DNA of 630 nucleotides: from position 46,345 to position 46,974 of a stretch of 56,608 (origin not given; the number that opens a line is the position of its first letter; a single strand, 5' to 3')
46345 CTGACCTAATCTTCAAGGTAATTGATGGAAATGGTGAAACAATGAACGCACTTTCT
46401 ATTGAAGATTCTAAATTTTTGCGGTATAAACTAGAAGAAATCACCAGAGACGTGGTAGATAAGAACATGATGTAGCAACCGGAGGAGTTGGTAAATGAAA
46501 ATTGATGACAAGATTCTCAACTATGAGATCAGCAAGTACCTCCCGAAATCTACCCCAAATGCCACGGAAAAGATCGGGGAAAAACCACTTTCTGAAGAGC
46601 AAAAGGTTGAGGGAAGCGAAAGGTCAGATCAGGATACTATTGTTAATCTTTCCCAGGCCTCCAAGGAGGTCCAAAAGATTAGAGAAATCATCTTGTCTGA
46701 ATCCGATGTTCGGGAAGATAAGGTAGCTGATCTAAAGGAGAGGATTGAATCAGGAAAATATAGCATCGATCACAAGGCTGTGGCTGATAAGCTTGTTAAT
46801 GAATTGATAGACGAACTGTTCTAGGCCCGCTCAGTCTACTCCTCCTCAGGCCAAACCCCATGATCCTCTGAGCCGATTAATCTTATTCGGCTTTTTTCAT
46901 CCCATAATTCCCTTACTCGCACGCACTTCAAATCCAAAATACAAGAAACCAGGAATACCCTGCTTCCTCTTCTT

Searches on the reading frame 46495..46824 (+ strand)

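Call 8: search_protein_families(library=pfam, proteins=[window:46495-46824:+], max_evalue=0.001)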
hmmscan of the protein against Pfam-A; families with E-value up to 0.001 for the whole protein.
window:46495-46824:+ (109 aa): 1 family
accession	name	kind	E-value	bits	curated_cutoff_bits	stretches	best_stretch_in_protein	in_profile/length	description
PF04316.19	FlgM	-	2.1e-16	60.3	25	1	50-102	3-55/55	Anti-sigma-28 factor, FlgM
